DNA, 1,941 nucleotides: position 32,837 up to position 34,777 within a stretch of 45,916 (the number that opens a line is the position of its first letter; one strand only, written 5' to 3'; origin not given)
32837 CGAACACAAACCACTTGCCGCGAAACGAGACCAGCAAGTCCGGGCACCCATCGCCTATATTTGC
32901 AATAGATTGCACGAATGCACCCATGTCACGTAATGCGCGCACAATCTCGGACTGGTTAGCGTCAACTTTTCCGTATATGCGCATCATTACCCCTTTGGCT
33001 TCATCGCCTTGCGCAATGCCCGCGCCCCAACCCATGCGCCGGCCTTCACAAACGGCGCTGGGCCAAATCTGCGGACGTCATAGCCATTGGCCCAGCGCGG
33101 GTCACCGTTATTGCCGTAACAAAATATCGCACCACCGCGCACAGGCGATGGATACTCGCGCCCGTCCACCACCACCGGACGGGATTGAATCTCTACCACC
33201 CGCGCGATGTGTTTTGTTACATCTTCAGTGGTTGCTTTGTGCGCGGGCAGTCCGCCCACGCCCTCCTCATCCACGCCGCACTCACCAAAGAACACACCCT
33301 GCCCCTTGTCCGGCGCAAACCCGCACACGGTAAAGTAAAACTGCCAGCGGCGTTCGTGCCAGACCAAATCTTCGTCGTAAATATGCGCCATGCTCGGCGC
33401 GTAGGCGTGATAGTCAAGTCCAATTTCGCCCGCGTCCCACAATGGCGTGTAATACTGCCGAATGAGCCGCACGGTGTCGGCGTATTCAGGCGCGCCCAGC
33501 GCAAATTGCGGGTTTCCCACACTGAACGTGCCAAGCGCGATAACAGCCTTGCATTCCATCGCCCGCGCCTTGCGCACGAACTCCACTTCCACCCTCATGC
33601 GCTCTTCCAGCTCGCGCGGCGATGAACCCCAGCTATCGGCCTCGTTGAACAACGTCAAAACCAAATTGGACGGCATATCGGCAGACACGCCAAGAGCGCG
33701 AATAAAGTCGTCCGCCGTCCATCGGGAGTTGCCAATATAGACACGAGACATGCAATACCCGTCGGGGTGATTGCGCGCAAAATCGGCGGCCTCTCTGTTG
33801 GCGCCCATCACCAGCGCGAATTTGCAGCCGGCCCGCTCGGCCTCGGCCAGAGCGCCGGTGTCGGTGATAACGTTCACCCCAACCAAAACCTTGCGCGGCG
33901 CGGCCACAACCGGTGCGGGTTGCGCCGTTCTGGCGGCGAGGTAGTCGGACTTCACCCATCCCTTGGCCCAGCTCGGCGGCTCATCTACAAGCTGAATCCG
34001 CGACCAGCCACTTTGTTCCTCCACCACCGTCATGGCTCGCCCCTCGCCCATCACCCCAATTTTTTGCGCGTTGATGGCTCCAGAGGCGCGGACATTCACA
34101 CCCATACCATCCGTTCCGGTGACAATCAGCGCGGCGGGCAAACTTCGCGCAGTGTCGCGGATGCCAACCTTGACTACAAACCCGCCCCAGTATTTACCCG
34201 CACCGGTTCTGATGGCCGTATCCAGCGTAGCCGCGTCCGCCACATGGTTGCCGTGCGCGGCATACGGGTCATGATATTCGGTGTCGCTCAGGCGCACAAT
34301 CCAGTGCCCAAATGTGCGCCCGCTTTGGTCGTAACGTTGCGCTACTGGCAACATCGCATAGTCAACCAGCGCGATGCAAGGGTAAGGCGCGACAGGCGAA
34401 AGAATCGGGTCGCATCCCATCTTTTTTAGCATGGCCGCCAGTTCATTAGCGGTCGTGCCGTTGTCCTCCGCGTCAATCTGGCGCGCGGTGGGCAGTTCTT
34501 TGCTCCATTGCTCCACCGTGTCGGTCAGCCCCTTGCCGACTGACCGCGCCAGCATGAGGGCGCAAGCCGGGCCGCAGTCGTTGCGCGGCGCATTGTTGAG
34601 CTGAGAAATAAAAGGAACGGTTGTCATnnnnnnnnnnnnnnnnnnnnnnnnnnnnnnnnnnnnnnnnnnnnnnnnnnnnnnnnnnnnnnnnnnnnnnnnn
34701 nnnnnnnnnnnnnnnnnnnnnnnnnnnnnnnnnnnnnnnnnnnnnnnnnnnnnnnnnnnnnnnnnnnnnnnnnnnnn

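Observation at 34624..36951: Two caspase-fold proteases interleaved with holin-like membrane proteins in the lysis cassette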

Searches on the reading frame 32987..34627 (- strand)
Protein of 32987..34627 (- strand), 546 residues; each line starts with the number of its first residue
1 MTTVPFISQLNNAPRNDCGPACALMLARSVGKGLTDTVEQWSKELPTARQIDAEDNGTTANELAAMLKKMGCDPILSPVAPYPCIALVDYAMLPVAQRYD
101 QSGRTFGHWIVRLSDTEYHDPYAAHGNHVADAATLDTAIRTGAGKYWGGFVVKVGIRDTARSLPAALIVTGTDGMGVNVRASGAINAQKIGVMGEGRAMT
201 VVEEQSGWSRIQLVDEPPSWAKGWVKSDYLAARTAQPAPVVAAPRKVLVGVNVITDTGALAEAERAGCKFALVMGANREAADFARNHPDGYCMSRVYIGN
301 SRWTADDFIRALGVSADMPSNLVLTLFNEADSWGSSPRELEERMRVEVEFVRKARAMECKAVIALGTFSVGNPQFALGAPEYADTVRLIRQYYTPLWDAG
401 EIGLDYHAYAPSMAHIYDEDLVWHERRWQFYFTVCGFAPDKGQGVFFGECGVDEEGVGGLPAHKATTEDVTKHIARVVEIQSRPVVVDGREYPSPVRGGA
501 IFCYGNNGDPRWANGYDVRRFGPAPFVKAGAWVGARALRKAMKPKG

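Call 3: search_protein_families(library=pfam, proteins=[window:32987-34627:-], max_evalue=0.1)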
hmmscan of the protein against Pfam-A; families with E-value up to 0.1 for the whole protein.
window:32987-34627:- (546 aa): 2 families
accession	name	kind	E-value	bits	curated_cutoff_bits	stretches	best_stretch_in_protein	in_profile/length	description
PF08239.17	SH3_3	-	2e-07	31.5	27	1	176-230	2-53/54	Bacterial SH3 domain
PF13529.12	Peptidase_C39_2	-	0.0038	18.2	24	1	3-72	2-79/143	Peptidase_C39 like family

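Call 4: search_protein_families(library=phrogs, proteins=[window:32987-34627:-], max_evalue=0.01)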
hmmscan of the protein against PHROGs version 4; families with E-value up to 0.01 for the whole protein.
window:32987-34627:- (546 aa): 1 family
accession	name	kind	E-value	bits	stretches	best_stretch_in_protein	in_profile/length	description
phrog_1794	-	lysis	0.0021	18.5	1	172-234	274-331/336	amidase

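Call 17: search_solved_structures(query=window:32987-34627:-, max_evalue=1, show_alignments=2)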
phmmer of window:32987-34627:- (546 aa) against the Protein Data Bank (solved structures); distinct sequences matched with E-value up to 1: 2.
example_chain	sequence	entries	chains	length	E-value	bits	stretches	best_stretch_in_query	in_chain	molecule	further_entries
2kq8_A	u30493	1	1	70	0.017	17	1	175-213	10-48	Cell wall hydrolase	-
2egc_A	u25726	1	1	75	0.19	13.5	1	192-238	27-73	SH3 and PX domain-containing protein 2A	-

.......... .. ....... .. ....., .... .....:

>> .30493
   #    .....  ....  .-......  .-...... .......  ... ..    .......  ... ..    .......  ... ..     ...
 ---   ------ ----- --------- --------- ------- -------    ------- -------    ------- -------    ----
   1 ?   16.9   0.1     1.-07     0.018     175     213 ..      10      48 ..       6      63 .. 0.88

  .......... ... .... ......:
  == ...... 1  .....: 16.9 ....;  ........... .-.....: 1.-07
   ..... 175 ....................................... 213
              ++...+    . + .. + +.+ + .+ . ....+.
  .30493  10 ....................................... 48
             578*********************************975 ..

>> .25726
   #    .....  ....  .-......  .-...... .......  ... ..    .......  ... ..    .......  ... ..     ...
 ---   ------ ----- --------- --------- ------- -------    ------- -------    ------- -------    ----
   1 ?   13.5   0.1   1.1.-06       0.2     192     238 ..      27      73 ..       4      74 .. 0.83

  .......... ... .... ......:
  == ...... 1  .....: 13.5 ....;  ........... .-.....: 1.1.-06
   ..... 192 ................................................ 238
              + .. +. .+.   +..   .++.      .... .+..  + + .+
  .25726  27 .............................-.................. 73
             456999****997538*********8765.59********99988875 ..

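Call 18: find_homologous_proteins(query=window:32987-34627:-)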
Query window:32987-34627:- (546 aa): 34 proteins with E <= 0.001 among 8000 candidates.
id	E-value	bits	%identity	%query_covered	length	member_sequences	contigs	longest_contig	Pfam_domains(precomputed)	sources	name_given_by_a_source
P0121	0.0e+0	1273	100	100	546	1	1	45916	PF08239.18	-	-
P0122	0.0e+0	1264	99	100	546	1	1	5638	PF08239.18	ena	-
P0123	0.0e+0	1263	99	100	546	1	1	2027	PF08239.18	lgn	-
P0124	0.0e+0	1210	94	100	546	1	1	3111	PF08239.18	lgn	-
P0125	0.0e+0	1071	85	100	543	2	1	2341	PF08239.18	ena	-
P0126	0.0e+0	1066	84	100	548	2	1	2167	-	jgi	-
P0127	0.0e+0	1024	82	100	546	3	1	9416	PF08239.18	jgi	jgi:hypothetical protein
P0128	1.1e-274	930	72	100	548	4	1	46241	PF08239.18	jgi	-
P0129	1.1e-270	917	73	100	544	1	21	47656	PF08239.18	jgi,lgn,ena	jgi:hypothetical protein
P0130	1.1e-268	911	73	100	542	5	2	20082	PF08239.18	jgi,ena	-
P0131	2.4e-250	850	93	73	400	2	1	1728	PF08239.18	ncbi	ncbi:MAG: SH3 domain-containing protein, partial [Anaerolineae bacterium]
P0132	5.8e-171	588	54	91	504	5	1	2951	PF08239.18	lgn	-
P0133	1.1e-143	498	58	69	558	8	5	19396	PF01551.30,PF08239.18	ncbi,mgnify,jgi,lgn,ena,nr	ncbi:MAG TPA: peptidoglycan DD-metalloendopeptidase family protein [Thermoflexales bacterium]|mgnify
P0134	4.2e-141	489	58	69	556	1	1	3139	PF01551.30,PF08239.18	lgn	-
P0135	5.9e-137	476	58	67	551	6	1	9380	PF01551.30,PF08239.18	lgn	-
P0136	4.1e-134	466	56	67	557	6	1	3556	PF01551.30,PF08239.18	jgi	jgi:hypothetical protein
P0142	3.3e-69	252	33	96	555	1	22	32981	-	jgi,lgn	-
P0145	2.6e-45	173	31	95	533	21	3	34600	PF03412.22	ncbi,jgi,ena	jgi:hypothetical protein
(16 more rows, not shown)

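Call 20: find_encoding_contigs(protein=P0133, flank=6000, max_places=3)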
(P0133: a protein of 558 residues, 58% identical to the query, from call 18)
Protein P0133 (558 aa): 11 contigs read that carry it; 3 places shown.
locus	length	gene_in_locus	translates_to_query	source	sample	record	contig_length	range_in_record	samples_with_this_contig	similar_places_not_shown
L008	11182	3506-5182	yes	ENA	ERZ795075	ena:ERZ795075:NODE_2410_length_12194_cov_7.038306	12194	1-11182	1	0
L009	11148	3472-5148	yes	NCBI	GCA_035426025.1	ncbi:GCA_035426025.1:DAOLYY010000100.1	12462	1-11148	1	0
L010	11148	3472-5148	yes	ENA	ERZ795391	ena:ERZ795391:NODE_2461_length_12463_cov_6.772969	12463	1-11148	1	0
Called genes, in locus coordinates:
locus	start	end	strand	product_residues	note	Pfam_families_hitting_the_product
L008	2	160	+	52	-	?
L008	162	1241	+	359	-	PF05496:RuvB_N (faint), PF00004:AAA, PF07724:AAA_2 (weak), PF07728:AAA_5 (weak), PF05491:WHD_RuvB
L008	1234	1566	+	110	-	-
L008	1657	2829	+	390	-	-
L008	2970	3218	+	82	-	-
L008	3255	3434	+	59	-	-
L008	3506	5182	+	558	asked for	PF01551:Peptidase_M23, PF08239:SH3_3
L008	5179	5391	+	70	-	-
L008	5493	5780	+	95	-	-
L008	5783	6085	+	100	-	-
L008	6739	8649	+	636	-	PF03354:TerL_ATPase, PF20441:TerL_nuclease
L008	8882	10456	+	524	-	PF04860:Phage_portal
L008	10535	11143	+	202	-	PF04586:Peptidase_S78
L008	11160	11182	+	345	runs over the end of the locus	?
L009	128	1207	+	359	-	PF05496:RuvB_N (faint), PF00004:AAA, PF07724:AAA_2 (weak), PF07728:AAA_5 (weak), PF05491:WHD_RuvB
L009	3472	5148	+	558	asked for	PF01551:Peptidase_M23, PF08239:SH3_3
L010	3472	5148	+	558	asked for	PF01551:Peptidase_M23, PF08239:SH3_3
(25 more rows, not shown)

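Call 21: find_encoding_contigs(protein=P0142, flank=6000, max_places=3)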
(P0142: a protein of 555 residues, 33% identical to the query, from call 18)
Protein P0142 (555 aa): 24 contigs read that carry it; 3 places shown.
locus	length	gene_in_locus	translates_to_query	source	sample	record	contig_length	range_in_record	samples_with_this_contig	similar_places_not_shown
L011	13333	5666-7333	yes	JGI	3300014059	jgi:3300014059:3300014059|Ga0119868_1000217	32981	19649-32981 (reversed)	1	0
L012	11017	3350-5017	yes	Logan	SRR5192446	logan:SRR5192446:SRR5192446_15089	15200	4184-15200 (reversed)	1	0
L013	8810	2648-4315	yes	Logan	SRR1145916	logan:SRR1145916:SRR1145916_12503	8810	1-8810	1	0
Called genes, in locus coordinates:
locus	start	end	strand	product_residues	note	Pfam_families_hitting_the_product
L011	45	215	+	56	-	-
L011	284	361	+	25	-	-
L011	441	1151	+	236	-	-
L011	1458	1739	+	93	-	-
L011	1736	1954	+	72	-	-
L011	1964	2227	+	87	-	-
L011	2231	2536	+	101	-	-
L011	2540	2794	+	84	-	-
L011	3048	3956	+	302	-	-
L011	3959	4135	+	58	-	-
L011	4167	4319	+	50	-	-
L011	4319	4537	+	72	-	-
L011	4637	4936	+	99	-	-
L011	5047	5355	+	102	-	-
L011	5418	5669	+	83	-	-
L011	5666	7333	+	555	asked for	-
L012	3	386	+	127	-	?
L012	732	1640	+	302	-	-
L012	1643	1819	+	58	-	-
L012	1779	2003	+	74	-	-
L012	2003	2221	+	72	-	-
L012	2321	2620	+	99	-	-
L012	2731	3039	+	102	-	-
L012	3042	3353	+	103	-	-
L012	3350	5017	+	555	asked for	-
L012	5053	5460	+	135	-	-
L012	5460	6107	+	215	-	-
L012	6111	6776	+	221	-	-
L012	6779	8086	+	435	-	-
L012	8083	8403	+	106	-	-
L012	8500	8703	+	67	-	-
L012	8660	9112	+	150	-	-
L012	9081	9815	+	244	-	-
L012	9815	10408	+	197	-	PF13489:Methyltransf_23, PF13847:Methyltransf_31, PF08241:Methyltransf_11, PF08242:Methyltransf_12, PF13649:Methyltransf_25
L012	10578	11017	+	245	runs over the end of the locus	PF04724:Glyco_transf_17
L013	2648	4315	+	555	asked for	-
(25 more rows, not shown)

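Call 22: find_encoding_contigs(protein=P0145, flank=6000, max_places=3)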
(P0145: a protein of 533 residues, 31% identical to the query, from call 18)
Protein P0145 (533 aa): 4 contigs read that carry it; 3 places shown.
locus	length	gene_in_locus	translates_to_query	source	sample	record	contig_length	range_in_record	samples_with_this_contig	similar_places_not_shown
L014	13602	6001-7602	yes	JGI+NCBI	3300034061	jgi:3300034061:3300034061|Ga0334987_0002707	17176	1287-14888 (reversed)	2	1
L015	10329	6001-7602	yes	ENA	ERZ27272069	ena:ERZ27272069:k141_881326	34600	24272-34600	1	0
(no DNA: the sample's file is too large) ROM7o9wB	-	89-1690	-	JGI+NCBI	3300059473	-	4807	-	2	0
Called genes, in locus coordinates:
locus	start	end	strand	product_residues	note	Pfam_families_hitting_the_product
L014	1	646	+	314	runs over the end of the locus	-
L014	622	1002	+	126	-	PF00436:SSB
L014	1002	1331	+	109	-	-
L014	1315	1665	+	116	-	PF08774:VRR_NUC (weak)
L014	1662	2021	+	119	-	-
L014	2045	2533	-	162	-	-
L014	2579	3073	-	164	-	-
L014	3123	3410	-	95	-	-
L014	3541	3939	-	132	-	PF25703:AcrF31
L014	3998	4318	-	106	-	-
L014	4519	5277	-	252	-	PF02511:Thy1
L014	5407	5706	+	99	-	-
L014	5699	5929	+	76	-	-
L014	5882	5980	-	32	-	-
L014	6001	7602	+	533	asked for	PF03412:Peptidase_C39 (weak)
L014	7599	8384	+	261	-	-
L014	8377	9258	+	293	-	PF20691:TAGT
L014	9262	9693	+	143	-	-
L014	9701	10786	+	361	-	PF03237:Terminase_6N, PF04466:Terminase_3 (weak), PF17289:Terminase_6C (weak)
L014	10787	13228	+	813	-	PF04860:Phage_portal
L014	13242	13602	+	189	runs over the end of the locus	-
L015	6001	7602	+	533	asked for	PF03412:Peptidase_C39 (weak)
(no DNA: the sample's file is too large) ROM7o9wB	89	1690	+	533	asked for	PF03412:Peptidase_C39 (weak)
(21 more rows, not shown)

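Call 24: search_protein_families(library=padloc, proteins=[window:32987-34627:-], max_evalue=0.01)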
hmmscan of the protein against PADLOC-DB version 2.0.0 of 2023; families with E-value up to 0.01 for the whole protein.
window:32987-34627:- (546 aa): 0 families

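Call 51: search_protein_families(library=pfam, proteins=[L012:2731-3039:+, L008:5783-6085:+, L014:5699-5929:+, L012:2321-2620:+, L008:5493-5780:+], max_evalue=1)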
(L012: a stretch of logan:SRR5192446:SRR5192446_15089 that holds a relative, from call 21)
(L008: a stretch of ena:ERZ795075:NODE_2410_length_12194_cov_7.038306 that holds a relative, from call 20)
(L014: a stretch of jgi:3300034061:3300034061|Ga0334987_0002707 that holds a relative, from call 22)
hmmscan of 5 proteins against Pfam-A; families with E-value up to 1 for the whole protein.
L012:2731-3039:+ (102 aa): 0 families

L008:5783-6085:+ (100 aa): 5 families
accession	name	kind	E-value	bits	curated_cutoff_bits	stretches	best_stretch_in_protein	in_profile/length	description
PF21767.3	SCC3_C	-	0.0094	15.8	27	1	6-83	110-182/321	Cohesin subunit SCC3, C-terminal domain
PF25168.1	Beta-prop_WDR36-Utp21_2nd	-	0.042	13.6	84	1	20-99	172-246/335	WDR36/Utp21 second beta-propeller domain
PF03279.18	Lip_A_acyltrans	-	0.07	12.7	22.3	1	16-83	78-145/295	Bacterial lipid A biosynthesis acyltransferase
PF13404.12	HTH_AsnC-type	-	0.088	13.1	27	1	57-90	5-39/42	AsnC-type helix-turn-helix domain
PF21558.3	Pept_S41_N_bact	-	0.18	12.2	27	1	37-65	32-60/87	Bacteroidetes, Peptidase, S41 family, N-terminal domain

L014:5699-5929:+ (76 aa): 5 families
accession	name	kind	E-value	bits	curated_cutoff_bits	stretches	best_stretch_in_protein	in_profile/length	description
PF10960.13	Holin_BhlA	-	0.00015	22.1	22.6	1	3-54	2-54/70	BhlA holin family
PF09763.15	Sec3_CC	-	0.00035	20.9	27.1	1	24-72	20-68/133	Exocyst complex component Sec3, coiled-coil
PF16331.10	TolA_bind_tri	-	0.012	16.1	30.1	1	46-75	7-40/76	TolA binding protein trimerisation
PF06419.17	COG6_N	-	0.017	15.7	27.4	1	34-73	21-60/114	Conserved oligomeric complex COG6, N-terminal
PF12848.13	ABC_tran_Xtn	-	0.1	13.2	25.9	1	27-60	19-52/85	ABC transporter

L012:2321-2620:+ (99 aa): 1 family
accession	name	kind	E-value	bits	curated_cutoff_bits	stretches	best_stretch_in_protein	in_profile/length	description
PF25193.1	DPC1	-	0.2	12.9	27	0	3-32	5-34/65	Diatom pyrenoid component 1 motif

L008:5493-5780:+ (95 aa): 2 families
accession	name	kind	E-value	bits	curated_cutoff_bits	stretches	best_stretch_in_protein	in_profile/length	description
PF20966.2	MASE6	-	0.44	11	27.4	1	37-86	8-60/170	MASE6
PF10762.14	DUF2583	-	0.47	11.4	27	1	40-88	12-61/88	Protein of unknown function (DUF2583)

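Call 52: predict_structure(alignment_id=A1)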
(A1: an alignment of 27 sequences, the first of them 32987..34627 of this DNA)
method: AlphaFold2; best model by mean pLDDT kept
length: 546 residues; sequences in the alignment: 27
mean_pLDDT: 82.9   pTM: 0.56
mean pLDDT of the five models: 82.9, 80.6, 80.1, 79.3, 78.2
residues with pLDDT >= 90: 217; 70-90: 245; 50-70: 59; < 50: 25
segments of 3 or more residues with pLDDT < 50: 159-164, 216-220, 235-244
pLDDT, mean of each block of 10 residues (from residue 1): 74 72 90 80 60 66 86 85 90 69 73 91 82 90 80 76 60 80 83 76 85 56 82 49 64 93 93 93 94 90 93 96 87 81 94 98 86 78 91 97 93 85 87 92 94 84 93 93 86 93 86 87 91 65 51
secondary structure, 60 per line:
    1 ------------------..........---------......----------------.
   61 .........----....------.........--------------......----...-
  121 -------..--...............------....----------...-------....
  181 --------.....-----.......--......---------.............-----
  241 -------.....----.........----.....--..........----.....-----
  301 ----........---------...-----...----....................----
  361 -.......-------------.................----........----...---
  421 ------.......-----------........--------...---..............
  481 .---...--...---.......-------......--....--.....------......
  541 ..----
elements in order: H19-28 H38-43 H60-69 E74-77 E84-89 E107-112 E117-119 H132-146 E153-156 E167-169 E177-180 E189-193 E199-205 E208-213 E223-226 E230-232 E248-252 H257-265 E270-274 H277-286 E291-295 H305-312 E322-324 H337-356 E362-368 H382-398 E403-410 H427-433 E445-452 H467-481 E485-487 E490-492 E496-502 H510-515 H518-521 H524-528 H535-542

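Call 58: fold_search(model_id=the predicted structure, library=pdb)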
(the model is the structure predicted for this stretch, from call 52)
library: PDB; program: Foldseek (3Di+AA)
matches with E <= 10: 1545; with E <= 0.001: 15
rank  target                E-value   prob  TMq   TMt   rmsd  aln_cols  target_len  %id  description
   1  2man_A                3.6e-05  1.00  0.33  0.55   6.1       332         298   12  MANNOTRIOSE COMPLEX OF THERMOMONOSPORA FUSCA BETA-MANNANASE (released 1999-08-13)
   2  3man_A                8.3e-05  1.00  0.30  0.51   7.6       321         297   13  MANNOHEXAOSE COMPLEX OF THERMOMONOSPORA FUSCA BETA-MANNANASE (released 1999-08-13)
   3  1bqc                  1.2e-04  1.00  0.32  0.52   6.2       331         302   13  BETA-MANNANASE FROM THERMOMONOSPORA FUSCA (released 1999-08-13)
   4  1a0c_A                2.4e-04  1.00  0.28  0.33   8.5       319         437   11  XYLOSE ISOMERASE FROM THERMOANAEROBACTERIUM THERMOSULFURIGENES (released 1998-06-03)
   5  4fk9                  4.2e-04  1.00  0.31  0.49   6.2       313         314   15  High Resolution Structure of the Catalytic Domain of Mannanase SActE_2347 from Streptomyces sp. SirexAA-E (released 2013-06-26)
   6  2vrj_B                4.4e-04  1.00  0.29  0.34   9.8       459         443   14  Beta-glucosidase from Thermotoga maritima in complex with N-octyl-5- deoxy-6-oxa-N-(thio)carbamoylcalystegine (released 2008-10-14)
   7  2cbv_B                4.7e-04  0.99  0.27  0.32   9.2       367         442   15  Beta-glucosidase from Thermotoga maritima in complex with calystegine B2 (released 2006-02-03)
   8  5n6t_B                5.3e-04  1.00  0.30  0.35   9.6       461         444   13  Thermotoga maritima family 1 glycoside hydrolase complexed with a cyclophellitol analogue transition state mimic (released 2017-03-01)
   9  4hno                  5.6e-04  0.99  0.28  0.46   7.1       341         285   10  High resolution crystal structure of DNA Apurinic/apyrimidinic (AP) endonuclease IV Nfo from Thermatoga maritima (released 2013-01-23)
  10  2j78_A                6.7e-04  0.99  0.27  0.31   9.7       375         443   16  Beta-glucosidase from Thermotoga maritima in complex with gluco- hydroximolactam (released 2006-10-18)
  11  9a7d_A                7.1e-04  0.89  0.11  0.12  22.7       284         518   11  Integrative model of YRVJ-YACD by crosslinking MS and deep learning (released 2024-09-18)
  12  2j7c_B                7.6e-04  1.00  0.31  0.36   8.8       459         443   13  Beta-glucosidase from Thermotoga maritima in complex with phenylaminomethyl-derived glucoimidazole (released 2006-10-17)
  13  4ee9                  8.0e-04  1.00  0.32  0.49   6.5       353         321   11  Crystal structure of the RBcel1 endo-1,4-glucanase (released 2013-04-03)
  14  5d4y_A                9.6e-04  1.00  0.28  0.44   6.3       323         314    9  A psychrophilic glycoside hydrolase family 10 endo-beta-1,4-xylanase (released 2016-02-24)
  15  2nqh                  9.6e-04  0.98  0.25  0.41   7.6       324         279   11  High Resolution crystal structure of Escherichia coli endonuclease IV (Endo IV) E261Q mutant (released 2007-11-06)
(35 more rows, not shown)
